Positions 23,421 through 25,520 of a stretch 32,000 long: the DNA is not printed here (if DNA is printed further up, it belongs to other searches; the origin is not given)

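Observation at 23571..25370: Thermosome-like chaperonin as last gene of the mcr operon, with ATPase motifs eroded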

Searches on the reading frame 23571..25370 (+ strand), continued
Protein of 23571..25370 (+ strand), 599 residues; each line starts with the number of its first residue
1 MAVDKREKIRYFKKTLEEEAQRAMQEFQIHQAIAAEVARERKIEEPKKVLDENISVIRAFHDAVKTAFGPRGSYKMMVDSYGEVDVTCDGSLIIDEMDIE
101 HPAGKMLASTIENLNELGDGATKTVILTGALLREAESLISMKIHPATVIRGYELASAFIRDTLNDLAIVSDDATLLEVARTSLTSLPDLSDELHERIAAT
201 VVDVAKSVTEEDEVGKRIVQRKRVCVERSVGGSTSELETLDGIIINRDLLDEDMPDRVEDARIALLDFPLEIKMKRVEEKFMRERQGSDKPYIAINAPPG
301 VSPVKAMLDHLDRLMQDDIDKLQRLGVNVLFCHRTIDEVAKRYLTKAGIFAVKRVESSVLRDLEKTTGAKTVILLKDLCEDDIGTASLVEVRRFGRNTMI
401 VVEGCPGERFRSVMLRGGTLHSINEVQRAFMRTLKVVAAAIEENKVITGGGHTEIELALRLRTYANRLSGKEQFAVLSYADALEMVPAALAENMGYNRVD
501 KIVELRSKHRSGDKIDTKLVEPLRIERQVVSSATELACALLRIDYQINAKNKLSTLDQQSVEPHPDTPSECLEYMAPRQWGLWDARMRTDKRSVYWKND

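Call 86: search_protein_families(library=pfam, proteins=[L001:3-314:-], max_evalue=1)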
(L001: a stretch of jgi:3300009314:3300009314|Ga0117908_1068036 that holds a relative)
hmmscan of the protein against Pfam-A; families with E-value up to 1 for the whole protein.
L001:3-314:- (104 aa): 9 families
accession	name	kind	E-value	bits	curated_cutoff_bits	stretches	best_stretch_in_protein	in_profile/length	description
PF13551.12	HTH_29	-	4.2e-10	40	28.1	1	33-100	2-64/64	Winged helix-turn helix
PF13518.12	HTH_28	-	0.00065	20.2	25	1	52-88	16-51/52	Helix-turn-helix domain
PF00196.25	GerE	-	0.0021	18.1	23.5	1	49-65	18-34/57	Bacterial regulatory proteins, luxR family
PF13384.12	HTH_23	-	0.014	15.7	24.6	1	50-77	19-46/50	Homeodomain-like domain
PF13565.12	HTH_32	-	0.039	14.9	33.7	1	65-104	2-39/73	Homeodomain-like domain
PF01978.25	TrmB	-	0.045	14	25.6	0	47-77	21-51/68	Sugar-specific transcriptional regulator TrmB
PF13545.12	HTH_Crp_2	-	0.061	13.7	27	1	29-77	2-51/70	Crp-like helix-turn-helix domain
PF04545.22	Sigma70_r4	-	0.064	13.2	24.1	0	47-70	19-42/50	Sigma-70, region 4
PF02082.26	Rrf2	-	0.098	13.2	30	1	31-93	9-68/132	Iron-dependent Transcriptional regulator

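Call 87: find_encoding_contigs(protein=P0026, flank=8000, max_places=1)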
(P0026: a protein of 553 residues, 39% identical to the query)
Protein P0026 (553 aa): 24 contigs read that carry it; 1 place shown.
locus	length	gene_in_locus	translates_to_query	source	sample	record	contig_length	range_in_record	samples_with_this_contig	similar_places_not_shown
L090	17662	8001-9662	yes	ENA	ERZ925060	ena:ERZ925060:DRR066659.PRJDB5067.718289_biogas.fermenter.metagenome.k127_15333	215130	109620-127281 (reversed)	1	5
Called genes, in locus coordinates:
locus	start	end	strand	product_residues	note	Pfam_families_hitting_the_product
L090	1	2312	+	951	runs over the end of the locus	-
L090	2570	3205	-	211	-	PF06677:Auto_anti-p27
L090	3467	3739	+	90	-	PF03685:UPF0147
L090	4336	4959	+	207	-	PF01997:Translin (weak)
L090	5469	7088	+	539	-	PF17759:tRNA_synthFbeta (faint), PF01409:tRNA-synt_2d, PF18006:SepRS_C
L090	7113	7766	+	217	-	PF02596:DUF169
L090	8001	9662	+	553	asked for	PF00118:Cpn60_TCP1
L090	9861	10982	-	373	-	PF13191:AAA_16, PF00004:AAA (faint), PF22703:Cdc6_lid, PF09079:WHD_Cdc6 (weak)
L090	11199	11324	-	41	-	-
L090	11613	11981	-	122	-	-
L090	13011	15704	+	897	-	PF01928:CYTH, PF05235:CHAD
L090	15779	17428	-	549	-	PF02541:Ppx-GppA, PF01966:HD (faint), PF21447:Ppx-GppA_III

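Call 88: find_encoding_contigs(protein=P0003, flank=8000, max_places=2)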
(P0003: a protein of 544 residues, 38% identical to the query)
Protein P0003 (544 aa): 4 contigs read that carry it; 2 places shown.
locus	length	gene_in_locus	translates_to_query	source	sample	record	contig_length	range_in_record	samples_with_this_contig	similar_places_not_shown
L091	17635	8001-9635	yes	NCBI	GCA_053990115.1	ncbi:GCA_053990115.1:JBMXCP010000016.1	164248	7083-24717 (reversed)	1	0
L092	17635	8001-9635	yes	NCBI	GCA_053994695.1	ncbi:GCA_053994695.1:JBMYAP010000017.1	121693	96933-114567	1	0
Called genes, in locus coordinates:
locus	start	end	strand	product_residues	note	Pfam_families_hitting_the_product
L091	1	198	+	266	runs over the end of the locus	PF01841:Transglut_core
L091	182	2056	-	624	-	PF04675:DNA_ligase_A_N, PF01068:DNA_ligase_A_M, PF09414:RNA_ligase (weak), PF04679:DNA_ligase_A_C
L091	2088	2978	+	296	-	PF09202:Rio2_N, PF19974:TCAD9 (weak), PF01163:RIO1, PF01636:APH (faint)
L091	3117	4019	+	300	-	PF12838:Fer4_7, PF00037:Fer4, PF12838:Fer4_7, PF13187:Fer4_9, PF13237:Fer4_10, PF14697:Fer4_21, PF00037:Fer4, PF14697:Fer4_21, +18 more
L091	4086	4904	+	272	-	PF01557:FAA_hydrolase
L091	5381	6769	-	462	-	PF22641:TiaS_TCKD, PF08489:TiaS_FLD, PF23783:Zn_ribbon_TiaS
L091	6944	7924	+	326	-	PF26553:PDDEXK_19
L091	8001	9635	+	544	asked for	PF00118:Cpn60_TCP1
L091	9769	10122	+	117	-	PF09884:DUF2111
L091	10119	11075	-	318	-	PF01522:Polysacc_deac_1 (weak)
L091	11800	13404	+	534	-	PF23613:ELP3_N, PF04055:Radical_SAM, PF16199:Radical_SAM_C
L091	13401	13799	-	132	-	PF00582:Usp, PF00875:DNA_photolyase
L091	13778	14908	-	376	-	PF01979:Amidohydro_1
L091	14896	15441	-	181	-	-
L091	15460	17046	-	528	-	PF18490:tRNA_bind_4, PF00587:tRNA-synt_2b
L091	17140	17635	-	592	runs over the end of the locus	PF13597:NRDD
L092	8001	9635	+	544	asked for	PF00118:Cpn60_TCP1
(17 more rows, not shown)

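Call 89: search_protein_families(library=ncbifam, proteins=[L091:9769-10122:+, L091:6944-7924:+, L090:7113-7766:+, L031:9754-10440:+], max_evalue=0.01)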
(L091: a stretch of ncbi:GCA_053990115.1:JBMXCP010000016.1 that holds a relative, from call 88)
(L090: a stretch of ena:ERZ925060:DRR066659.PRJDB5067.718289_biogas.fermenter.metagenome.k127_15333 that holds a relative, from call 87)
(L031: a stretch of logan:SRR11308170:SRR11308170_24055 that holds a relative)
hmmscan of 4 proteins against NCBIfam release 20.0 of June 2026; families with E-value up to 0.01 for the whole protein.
L091:9769-10122:+ (117 aa): 0 families

L091:6944-7924:+ (326 aa): 1 family
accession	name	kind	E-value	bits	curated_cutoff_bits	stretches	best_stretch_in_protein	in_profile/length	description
NF003162.0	PRK04140.1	equivalog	2e-39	135.5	263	2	4-133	3-131/317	transcriptional regulator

L090:7113-7766:+ (217 aa): 0 families

L031:9754-10440:+ (228 aa): 0 families
